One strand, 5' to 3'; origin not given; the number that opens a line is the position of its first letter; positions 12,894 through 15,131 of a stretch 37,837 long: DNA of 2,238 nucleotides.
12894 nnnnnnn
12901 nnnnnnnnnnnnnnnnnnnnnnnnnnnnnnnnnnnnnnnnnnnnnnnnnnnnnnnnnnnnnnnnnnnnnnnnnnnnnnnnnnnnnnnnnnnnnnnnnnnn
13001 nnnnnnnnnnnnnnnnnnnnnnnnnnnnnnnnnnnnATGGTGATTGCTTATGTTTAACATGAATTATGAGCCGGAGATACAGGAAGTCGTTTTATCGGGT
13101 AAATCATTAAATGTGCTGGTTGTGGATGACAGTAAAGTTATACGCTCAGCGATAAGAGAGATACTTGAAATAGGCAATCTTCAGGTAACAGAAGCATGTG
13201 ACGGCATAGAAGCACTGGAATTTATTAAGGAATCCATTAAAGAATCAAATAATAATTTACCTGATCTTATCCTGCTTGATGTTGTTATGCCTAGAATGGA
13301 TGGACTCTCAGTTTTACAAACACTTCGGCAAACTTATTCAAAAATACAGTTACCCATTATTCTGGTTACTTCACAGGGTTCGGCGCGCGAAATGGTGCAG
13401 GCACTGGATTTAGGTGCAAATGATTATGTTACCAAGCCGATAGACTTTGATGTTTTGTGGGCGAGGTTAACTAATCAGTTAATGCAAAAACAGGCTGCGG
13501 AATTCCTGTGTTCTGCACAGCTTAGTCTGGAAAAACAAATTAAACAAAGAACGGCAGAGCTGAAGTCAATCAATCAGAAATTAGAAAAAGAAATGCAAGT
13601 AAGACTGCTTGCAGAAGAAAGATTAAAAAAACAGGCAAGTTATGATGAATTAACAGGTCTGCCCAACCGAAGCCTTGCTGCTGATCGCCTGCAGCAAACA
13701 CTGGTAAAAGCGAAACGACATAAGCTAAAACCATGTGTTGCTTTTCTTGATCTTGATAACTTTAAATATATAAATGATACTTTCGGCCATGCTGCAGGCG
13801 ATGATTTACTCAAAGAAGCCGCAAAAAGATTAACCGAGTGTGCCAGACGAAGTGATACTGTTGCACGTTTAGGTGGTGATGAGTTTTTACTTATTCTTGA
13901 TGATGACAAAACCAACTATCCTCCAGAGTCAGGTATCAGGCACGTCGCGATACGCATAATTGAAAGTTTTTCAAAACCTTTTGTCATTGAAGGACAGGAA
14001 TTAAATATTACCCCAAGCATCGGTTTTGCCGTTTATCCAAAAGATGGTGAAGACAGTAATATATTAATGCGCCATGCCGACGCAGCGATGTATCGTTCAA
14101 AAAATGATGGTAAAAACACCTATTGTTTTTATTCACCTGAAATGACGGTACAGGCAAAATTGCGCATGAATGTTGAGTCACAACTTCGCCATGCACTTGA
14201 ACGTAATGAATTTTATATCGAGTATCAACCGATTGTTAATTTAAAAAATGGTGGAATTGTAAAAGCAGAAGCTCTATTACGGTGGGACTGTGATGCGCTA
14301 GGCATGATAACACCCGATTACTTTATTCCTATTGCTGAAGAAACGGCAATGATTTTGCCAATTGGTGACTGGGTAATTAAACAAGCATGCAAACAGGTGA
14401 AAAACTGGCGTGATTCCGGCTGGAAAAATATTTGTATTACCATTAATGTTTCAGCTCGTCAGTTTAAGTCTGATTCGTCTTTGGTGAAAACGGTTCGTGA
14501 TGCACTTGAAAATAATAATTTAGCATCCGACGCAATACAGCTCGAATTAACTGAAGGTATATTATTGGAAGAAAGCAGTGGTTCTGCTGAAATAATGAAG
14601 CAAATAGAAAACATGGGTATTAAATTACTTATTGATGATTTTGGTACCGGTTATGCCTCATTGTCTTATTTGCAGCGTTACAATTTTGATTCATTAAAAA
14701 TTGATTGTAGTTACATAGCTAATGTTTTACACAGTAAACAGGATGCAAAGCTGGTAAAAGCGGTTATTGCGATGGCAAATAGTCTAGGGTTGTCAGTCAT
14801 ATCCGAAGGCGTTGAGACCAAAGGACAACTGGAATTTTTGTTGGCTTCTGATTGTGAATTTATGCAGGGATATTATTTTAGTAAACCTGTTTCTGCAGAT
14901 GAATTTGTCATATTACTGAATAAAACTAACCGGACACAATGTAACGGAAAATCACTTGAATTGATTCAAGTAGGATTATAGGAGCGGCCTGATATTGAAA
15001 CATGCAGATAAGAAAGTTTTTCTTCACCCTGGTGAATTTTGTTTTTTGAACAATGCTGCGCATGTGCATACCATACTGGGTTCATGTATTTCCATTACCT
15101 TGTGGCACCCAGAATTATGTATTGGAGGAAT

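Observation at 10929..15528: Receptor-modification trio CheR-CheB-CheD wrapped around a REC-GGDEF-EAL protein, with no kinase, coupling protein or receptor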

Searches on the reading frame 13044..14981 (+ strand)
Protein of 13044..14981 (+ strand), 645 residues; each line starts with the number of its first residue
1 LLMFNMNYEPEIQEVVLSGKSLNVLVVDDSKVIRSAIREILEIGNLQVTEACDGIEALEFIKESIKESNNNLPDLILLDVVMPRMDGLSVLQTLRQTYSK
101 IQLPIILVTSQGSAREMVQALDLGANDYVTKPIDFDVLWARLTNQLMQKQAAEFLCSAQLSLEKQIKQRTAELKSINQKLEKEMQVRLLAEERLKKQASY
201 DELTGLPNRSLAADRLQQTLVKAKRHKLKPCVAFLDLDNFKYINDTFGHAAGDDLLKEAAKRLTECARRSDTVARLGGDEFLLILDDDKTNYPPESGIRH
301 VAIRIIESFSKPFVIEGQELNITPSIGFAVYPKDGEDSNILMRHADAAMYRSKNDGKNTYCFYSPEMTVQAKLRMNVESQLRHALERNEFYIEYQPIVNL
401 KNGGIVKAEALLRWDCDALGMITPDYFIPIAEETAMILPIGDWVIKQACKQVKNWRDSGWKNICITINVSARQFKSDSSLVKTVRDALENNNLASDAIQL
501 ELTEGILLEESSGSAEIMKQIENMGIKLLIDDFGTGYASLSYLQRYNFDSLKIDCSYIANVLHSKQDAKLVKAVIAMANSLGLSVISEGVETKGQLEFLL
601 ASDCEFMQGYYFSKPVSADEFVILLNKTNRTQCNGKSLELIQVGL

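Call 4: search_protein_families(library=pfam, proteins=[window:13044-14981:+])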
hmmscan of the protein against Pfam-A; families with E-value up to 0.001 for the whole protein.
window:13044-14981:+ (645 aa): 3 families
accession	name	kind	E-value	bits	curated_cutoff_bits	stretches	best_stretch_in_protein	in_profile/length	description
PF00563.25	EAL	-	8.6e-70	235.2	31.3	1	380-615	3-236/236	EAL domain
PF00990.26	GGDEF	-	3.2e-48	164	23.8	1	198-358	1-160/161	Diguanylate cyclase, GGDEF domain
PF00072.30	Response_reg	-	8.3e-28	97.2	30.2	1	24-142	1-110/111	Response regulator receiver domain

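Call 5: search_protein_families(library=ncbifam, proteins=[window:13044-14981:+])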
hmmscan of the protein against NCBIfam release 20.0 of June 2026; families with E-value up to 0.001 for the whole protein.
window:13044-14981:+ (645 aa): 123 families (the best 25 are shown)
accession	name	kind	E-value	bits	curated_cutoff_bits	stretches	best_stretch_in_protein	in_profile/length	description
NF045675.1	PhdiestaseDibA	equivalog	6.7e-135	450.9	980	1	191-620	196-620/623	phosphodiesterase DibA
NF007474.0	PRK10060.1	equivalog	2.4e-120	402.7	782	1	190-630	229-659/663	cyclic di-GMP phosphodiesterase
NF053781.1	cdiGMPphdstlr2612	equivalog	1.2e-97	328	1600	1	178-627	820-1267/1268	Tlr1612 family c-di-GMP phosphodiesterase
NF052458.1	PhdiestGepA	equivalog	1.7e-97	327.6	1200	1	192-621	419-837/840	phosphodiesterase GepA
NF008467.0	PRK11359.1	equivalog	2.9e-94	316.6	857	1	192-627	370-794/800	oxygen-sensing cyclic-di-GMP phosphodiesterase DosP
NF008807.1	PRK11829.1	equivalog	3e-72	243.7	733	1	172-622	216-659/670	biofilm formation regulator HmsP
NF007298.0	PRK09776.1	equivalog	3.2e-71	240.5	1135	1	193-622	679-1103/1111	diguanylate cyclase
NF007135.0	PRK09581.1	equivalog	7.3e-57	193.2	474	2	196-360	290-452/457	PleD family two-component system response regulator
NF052596.1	RR_EAL_PvrR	equivalog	1.5e-56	191.7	580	2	370-631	136-395/398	response regulator cyclic di-GMP phosphodiesterase PvrR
NF007839.0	PRK10551.1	equivalog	1.7e-54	185.3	461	1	372-630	259-515/518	cyclic di-GMP phosphodiesterase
NF007423.1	PRK09966.1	equivalog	1.3e-49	169.2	325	1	185-353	225-390/390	diguanylate cyclase DgcN/YfiN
TIGR00254.1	GGDEF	domain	4.2e-41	140.5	37.4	1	194-361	1-165/168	diguanylate cyclase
NF038266.1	diguan_SiaD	equivalog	1.5e-37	129.4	290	1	157-359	57-251/252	biofilm regulation diguanylate cyclase SiaD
NF045673.1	c-di-GMPRcptLapD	equivalog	7.3e-37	127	1020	1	152-616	190-645/647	cyclic di-GMP receptor LapD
NF047654.1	DiguCycDgcRLepto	equivalog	1.3e-36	126.1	500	2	187-359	123-292/295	diguanylate cyclase DgcR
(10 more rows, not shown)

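Call 8: find_homologous_proteins(query=window:13044-14981:+, max_evalue=1e-30)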
Query window:13044-14981:+ (645 aa): 7416 proteins with E <= 1e-30 among 8000 candidates; the best 120 are listed.
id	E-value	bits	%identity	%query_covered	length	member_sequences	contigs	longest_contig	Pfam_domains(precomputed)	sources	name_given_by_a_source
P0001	0.0e+0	1256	89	100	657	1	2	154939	PF00563.26,PF00990.27,PF00072.31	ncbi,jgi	-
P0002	0.0e+0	1218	86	100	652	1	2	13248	PF00563.26,PF00990.27,PF00072.31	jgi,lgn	jgi:diguanylate cyclase (GGDEF)-like protein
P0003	0.0e+0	1163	83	98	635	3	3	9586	PF00563.26,PF00990.27,PF00072.31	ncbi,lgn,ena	-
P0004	0.0e+0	1158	83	99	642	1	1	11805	PF00563.26,PF00990.27,PF00072.31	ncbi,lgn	-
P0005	0.0e+0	1145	82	99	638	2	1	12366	PF00563.26,PF00990.27,PF00072.31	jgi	-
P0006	0.0e+0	1144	83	98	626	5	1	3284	PF00563.26,PF00990.27,PF00072.31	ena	-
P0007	0.0e+0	1144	82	99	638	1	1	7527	PF00563.26,PF00990.27,PF00072.31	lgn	-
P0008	0.0e+0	1144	82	99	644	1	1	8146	PF00563.26,PF00990.27,PF00072.31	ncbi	-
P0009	0.0e+0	1144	81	99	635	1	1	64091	PF00563.26,PF00990.27,PF00072.31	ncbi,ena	-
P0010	0.0e+0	1142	81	99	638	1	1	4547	PF00563.26,PF00990.27,PF00072.31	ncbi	-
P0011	0.0e+0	1141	83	98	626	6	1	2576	PF00563.26,PF00990.27,PF00072.31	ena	-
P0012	0.0e+0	1141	82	98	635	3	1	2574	PF00563.26,PF00990.27,PF00072.31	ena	-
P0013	0.0e+0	1141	83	97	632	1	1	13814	PF00563.26,PF00990.27,PF00072.31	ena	-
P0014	0.0e+0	1134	81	99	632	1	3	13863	PF00563.26,PF00990.27,PF00072.31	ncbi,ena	-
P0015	0.0e+0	1134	82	99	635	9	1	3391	PF00563.26,PF00990.27,PF00072.31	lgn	-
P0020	0.0e+0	1123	100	78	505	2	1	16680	PF00563.26,PF00990.27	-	-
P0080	2.4e-275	933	66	98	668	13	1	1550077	PF00563.26,PF00990.27,PF00072.31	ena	-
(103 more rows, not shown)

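Call 9: find_related_loci(query=window:13044-14981:+, collection=genome_contigs, flank=10000)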
Query window:13044-14981:+ (645 aa) in genome_contigs; peptide patterns used: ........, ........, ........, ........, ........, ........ (x = any residue, [..] = any of these).
600 stretches matched a pattern (row limit reached: there are more); 585 encode a relative of the query (tblastn E <= 1e-3); the best 80 are kept; 80 distinct loci.
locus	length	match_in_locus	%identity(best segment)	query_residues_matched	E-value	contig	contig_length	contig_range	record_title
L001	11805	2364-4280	83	3-642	0e+0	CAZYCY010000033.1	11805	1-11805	MAG TPA_asm: uncultured Thiotrichaceae bacterium isolate binchicken_co24_89 genome assembly, contig: NODE_2089_length_11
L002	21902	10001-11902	81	3-641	0e+0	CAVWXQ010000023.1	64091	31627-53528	MAG: uncultured Gammaproteobacteria bacterium isolate MFD03551.bin.2.30 genome assembly, contig: contig_26587, whole gen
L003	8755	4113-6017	71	3-641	0e+0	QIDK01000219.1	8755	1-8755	MAG: Gammaproteobacteria bacterium isolate SZUA-229 Ga0063294_10005087, whole genome shotgun sequence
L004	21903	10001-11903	65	3-641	0e+0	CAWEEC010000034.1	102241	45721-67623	MAG: uncultured Gammaproteobacteria bacterium isolate MFD03551.bin.2.101 genome assembly, contig: contig_19851, whole ge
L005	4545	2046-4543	76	3-428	0e+0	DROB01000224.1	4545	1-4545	MAG TPA_asm: Gammaproteobacteria bacterium isolate HyVt-525 HyVt-525_k145_352040, whole genome shotgun sequence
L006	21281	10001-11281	43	191-621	1e-123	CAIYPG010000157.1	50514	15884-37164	MAG: uncultured beta proteobacterium isolate Umea2_bin-3162 genome assembly, contig: bin-3162:157/167, whole genome shot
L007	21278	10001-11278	46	191-622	2e-119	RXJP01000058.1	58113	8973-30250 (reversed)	MAG: Rhodocyclaceae bacterium isolate AWTP1-18 sample_65_scaffold_83, whole genome shotgun sequence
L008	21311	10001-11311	43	187-627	6e-120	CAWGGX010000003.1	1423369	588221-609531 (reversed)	MAG: uncultured Alphaproteobacteria bacterium isolate MFD01716.bin.2.148 genome assembly, contig: contig_7483, whole gen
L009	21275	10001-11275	46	191-621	5e-119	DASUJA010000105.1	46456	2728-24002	MAG TPA_asm: Rhodocyclaceae bacterium isolate SMAG_U1474 k141_29534, whole genome shotgun sequence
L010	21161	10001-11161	47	235-626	1e-118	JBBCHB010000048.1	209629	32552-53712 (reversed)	MAG: Aliidongia sp. isolate S6_bin.10 s424.ctg000425l, whole genome shotgun sequence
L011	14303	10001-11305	41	182-621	1e-118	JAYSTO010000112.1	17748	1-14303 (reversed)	MAG: Gammaproteobacteria bacterium isolate GFS_12468 GFS_12468_111, whole genome shotgun sequence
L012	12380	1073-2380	41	182-622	3e-117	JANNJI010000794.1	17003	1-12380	MAG: Gammaproteobacteria bacterium isolate SOY_40_concoct_13 SOY_40_k141_888004, whole genome shotgun sequence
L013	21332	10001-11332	44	187-637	1e-116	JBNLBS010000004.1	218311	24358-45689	MAG: Methylococcaceae bacterium isolate C2.bin.22.strict NODE_4_length_218311_cov_11.532818, whole genome shotgun sequen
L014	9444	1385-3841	39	22-631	3e-116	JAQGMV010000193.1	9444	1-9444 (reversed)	MAG: Betaproteobacteria bacterium isolate RYN_570 scaffold_53998, whole genome shotgun sequence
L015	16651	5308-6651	42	186-634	6e-115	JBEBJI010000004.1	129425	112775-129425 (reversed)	MAG: Methylotenera sp. isolate SF2_5 NODE_32_length_129425_cov_10.389813, whole genome shotgun sequence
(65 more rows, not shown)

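Call 10: find_encoding_contigs(protein=P0001, flank=10000, max_places=2)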
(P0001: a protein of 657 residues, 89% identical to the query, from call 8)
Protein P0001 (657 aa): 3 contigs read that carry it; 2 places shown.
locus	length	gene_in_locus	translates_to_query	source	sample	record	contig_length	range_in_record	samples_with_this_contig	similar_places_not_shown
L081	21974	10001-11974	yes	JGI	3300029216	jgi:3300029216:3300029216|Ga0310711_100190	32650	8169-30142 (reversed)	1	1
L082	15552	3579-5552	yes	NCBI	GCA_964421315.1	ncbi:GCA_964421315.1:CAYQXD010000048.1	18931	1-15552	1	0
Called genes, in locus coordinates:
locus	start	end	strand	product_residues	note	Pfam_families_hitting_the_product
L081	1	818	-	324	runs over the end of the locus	PF01134:GIDA (faint), PF01266:DAO (faint), PF07992:Pyr_redox_2, PF12831:FAD_oxidored (faint), PF13738:Pyr_redox_3, PF00070:Pyr_redox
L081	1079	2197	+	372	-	PF05222:AlaDh_PNT_N, PF01262:AlaDh_PNT_C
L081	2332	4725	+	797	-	PF13491:FtsK_4TM, PF17854:FtsK_alpha, PF01580:FtsK_SpoIIIE, PF09397:FtsK_gamma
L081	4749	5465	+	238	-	PF03548:LolA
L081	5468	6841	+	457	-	PF01078:Mg_chelatase (faint), PF05496:RuvB_N, PF00004:AAA, PF07728:AAA_5 (faint), PF13173:AAA_14 (weak), PF13401:AAA_22 (faint), PF16193:AAA_assoc_2, PF12002:MgsA_C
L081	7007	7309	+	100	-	PF07238:PilZ (weak)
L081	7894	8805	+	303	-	PF03705:CheR_N, PF01739:CheR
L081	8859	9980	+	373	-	PF00072:Response_reg, PF01339:CheB_methylest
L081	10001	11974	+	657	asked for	PF00072:Response_reg, PF00990:GGDEF, PF00563:EAL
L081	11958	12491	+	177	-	PF03975:CheD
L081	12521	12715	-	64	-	-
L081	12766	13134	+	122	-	PF01740:STAS, PF13466:STAS_2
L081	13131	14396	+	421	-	PF00072:Response_reg, PF07228:SpoIIE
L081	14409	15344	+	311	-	-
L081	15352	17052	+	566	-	PF20975:DGCcoil (faint), PF00990:GGDEF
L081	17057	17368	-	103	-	-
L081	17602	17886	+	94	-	-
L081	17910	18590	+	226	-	PF05724:TPMT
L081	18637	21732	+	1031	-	PF00675:Peptidase_M16, PF05193:Peptidase_M16_C, PF08367:M16C_assoc, PF05193:Peptidase_M16_C, PF22516:PreP_C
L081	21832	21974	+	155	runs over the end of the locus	PF00582:Usp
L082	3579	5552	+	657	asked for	PF00072:Response_reg, PF00990:GGDEF, PF00563:EAL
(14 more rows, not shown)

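Call 11: find_encoding_contigs(protein=P0080, flank=10000, max_places=2)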
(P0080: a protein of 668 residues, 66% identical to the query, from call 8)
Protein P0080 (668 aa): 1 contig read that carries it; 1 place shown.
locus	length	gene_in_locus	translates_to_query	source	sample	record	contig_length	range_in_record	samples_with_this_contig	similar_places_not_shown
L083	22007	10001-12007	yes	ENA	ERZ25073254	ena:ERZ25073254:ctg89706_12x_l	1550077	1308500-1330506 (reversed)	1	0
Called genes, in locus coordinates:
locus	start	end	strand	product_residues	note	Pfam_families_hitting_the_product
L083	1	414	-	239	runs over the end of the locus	PF00072:Response_reg, PF00486:Trans_reg_C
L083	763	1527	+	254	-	PF01618:MotA_ExbB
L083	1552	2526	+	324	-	PF13677:MotB_plug, PF00691:OmpA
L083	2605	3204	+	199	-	PF07238:PilZ (weak)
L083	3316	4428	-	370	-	PF00493:MCM, PF20030:bpMoxR (faint), PF00158:Sigma54_activat, PF01078:Mg_chelatase (faint), PF14532:Sigma54_activ_2, PF07728:AAA_5, PF25601:AAA_lid_14, PF02954:HTH_8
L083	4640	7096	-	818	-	PF00072:Response_reg, PF08447:PAS_3, PF00512:HisKA (weak), PF02518:HATPase_c, PF00072:Response_reg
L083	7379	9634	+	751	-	PF00512:HisKA, PF02518:HATPase_c, PF00072:Response_reg, PF01627:Hpt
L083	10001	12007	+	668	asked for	PF00072:Response_reg, PF00990:GGDEF, PF00563:EAL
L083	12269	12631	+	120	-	PF01740:STAS, PF13466:STAS_2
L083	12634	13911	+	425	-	PF00072:Response_reg, PF07228:SpoIIE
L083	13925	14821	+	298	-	PF00072:Response_reg, PF13581:HATPase_c_2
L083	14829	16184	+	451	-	PF20975:DGCcoil (weak), PF00990:GGDEF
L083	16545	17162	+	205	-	-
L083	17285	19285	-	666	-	PF00149:Metallophos, PF02872:5_nucleotid_C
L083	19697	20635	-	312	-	PF00126:HTH_1, PF03466:LysR_substrate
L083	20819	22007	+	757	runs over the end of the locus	PF00141:peroxidase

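Call 13: find_related_loci(query=window:13044-14981:+, collection=metagenome_contigs, flank=10000)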
Query window:13044-14981:+ (645 aa) in metagenome_contigs; peptide patterns used: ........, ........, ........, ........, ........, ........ (x = any residue, [..] = any of these).
600 stretches matched a pattern (row limit reached: there are more); 567 encode a relative of the query (tblastn E <= 1e-3); the best 80 are kept; 80 distinct loci.
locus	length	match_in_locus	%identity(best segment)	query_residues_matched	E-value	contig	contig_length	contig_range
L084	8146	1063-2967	82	3-642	0e+0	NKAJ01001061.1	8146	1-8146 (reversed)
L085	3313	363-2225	80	15-640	0e+0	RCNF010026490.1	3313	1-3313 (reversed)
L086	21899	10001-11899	74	3-641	0e+0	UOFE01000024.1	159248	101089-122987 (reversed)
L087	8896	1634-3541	72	1-641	0e+0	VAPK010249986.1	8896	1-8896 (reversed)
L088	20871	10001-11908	72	1-641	0e+0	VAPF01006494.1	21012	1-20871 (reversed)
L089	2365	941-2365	75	3-483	0e+0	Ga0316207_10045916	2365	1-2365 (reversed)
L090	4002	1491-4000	73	1-457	0e+0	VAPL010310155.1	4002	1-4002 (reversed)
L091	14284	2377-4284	71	1-641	0e+0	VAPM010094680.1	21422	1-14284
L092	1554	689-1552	81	3-295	2e-168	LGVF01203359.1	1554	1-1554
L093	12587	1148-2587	44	155-641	5e-133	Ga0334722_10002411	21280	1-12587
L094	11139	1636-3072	43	143-627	1e-130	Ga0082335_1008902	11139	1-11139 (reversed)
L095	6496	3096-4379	46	193-625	2e-128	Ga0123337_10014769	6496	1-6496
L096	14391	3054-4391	42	182-631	7e-125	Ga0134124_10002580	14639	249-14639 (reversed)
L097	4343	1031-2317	45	198-631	5e-124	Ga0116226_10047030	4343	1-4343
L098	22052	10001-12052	44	24-625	1e-119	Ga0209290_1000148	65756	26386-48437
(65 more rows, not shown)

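Call 19: search_protein_families(library=pfam, proteins=[L088:544-1614:-, L088:1863-4358:-, L088:4453-5874:-, L088:6131-6976:+, L088:8409-8861:+, L088:13084-14838:+, L088:14831-15733:+, L088:15736-16185:+, L088:16240-17184:-, L088:17066-20251:-])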
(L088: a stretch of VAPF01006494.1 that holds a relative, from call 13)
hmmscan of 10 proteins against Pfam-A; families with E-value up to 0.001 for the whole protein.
L088:544-1614:- (356 aa): 10 families
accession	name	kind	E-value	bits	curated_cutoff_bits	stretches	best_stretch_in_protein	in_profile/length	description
PF00158.32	Sigma54_activat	-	1.1e-74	250.1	20.2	1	9-175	1-167/168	Sigma-54 interaction domain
PF14532.12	Sigma54_activ_2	-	1.8e-23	83.8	25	1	10-180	1-138/138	Sigma-54 interaction domain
PF25601.1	AAA_lid_14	-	6.7e-22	77.5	27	1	181-261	1-82/87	AAA+ ATPase lid domain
PF02954.25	HTH_8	-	8.6e-12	45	22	1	304-342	4-42/42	Bacterial regulatory protein, Fis family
PF07728.20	AAA_5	-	1.5e-09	38.4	22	1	32-153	1-125/139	AAA domain (dynein-related subfamily)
PF00493.29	MCM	-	9.7e-09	35.1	23.3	1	21-155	46-177/224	MCM P-loop domain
PF01078.27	Mg_chelatase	-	1.7e-07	31.3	20.3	1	88-151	93-158/207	Magnesium chelatase, subunit ChlI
PF20030.5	bpMoxR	-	3.1e-06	26.8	27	1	24-156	25-150/205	MoxR domain in the MoxR-vWA-beta-propeller ternary systems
PF18024.7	HTH_50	-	0.00025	21.1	27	0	297-344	3-49/50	Helix-turn-helix domain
PF07724.20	AAA_2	-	0.00087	19.8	27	0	31-159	4-133/166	AAA domain (Cdc48 subfamily)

L088:1863-4358:- (831 aa): 4 families
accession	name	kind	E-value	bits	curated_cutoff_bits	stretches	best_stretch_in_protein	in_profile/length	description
PF00072.30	Response_reg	-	1.6e-49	167.2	30.2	2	29-134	1-104/111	Response regulator receiver domain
PF02518.31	HATPase_c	-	3.1e-16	60.2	26.4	1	571-691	2-108/111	Histidine kinase-, DNA gyrase B-, and HSP90-like ATPase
PF08447.18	PAS_3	-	3.6e-06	27.6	25.6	1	351-438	2-89/89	PAS fold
PF00512.31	HisKA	-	3.8e-06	27.3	26.9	1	461-527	3-64/66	His Kinase A (phospho-acceptor) domain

L088:4453-5874:- (473 aa): 1 family
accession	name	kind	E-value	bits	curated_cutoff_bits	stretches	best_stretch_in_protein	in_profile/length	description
PF03600.22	CitMHS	-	1.3e-32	113.7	31.9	1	46-418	21-336/336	Citrate transporter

L088:6131-6976:+ (281 aa): 2 families
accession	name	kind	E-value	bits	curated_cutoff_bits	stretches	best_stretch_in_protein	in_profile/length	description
PF00072.30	Response_reg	-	4.9e-24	85.1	30.2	1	11-130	1-110/111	Response regulator receiver domain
PF01627.28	Hpt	-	1.4e-09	38.5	24.6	1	190-249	2-60/84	Hpt domain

L088:8409-8861:+ (150 aa): 1 family
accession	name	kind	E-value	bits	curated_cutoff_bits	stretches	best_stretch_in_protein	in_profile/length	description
PF13366.12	PDDEXK_3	-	1e-09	39.2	22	1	32-138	4-113/117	PD-(D/E)XK nuclease superfamily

L088:13084-14838:+ (584 aa): 2 families
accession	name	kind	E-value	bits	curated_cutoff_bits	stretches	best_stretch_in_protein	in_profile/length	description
PF07228.17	SpoIIE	-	7.4e-36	124.3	25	1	205-395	1-189/192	Stage II sporulation protein E (SpoIIE)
PF00072.30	Response_reg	-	1.6e-08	35.1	30.2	1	37-143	6-110/111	Response regulator receiver domain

L088:14831-15733:+ (300 aa): 2 families
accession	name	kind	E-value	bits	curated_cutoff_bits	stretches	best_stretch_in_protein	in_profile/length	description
PF00072.30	Response_reg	-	6e-23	81.6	30.2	1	8-121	1-110/111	Response regulator receiver domain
PF13581.12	HATPase_c_2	-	1.1e-08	35.6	27.4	1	175-295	29-126/127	Histidine kinase-like ATPase domain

L088:15736-16185:+ (149 aa): 0 families

L088:16240-17184:- (314 aa): 1 family
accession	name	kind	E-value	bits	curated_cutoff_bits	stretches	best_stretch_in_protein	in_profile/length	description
PF08668.18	HDOD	-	3.9e-23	82.4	22.9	1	58-249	2-192/196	HDOD domain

L088:17066-20251:- (1061 aa): 5 families
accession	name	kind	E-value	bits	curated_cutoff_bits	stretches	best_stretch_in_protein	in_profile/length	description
PF00563.25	EAL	-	7.4e-75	251.8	31.3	1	804-1038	2-236/236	EAL domain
PF00990.26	GGDEF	-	3.6e-50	170.3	23.8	1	627-784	1-161/161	Diguanylate cyclase, GGDEF domain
PF02518.31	HATPase_c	-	7.2e-27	94.5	26.4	1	183-297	1-109/111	Histidine kinase-, DNA gyrase B-, and HSP90-like ATPase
PF00072.30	Response_reg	-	1e-21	77.6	30.2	1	314-428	1-110/111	Response regulator receiver domain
PF00512.31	HisKA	-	2.7e-09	37.4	26.9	1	73-136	3-66/66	His Kinase A (phospho-acceptor) domain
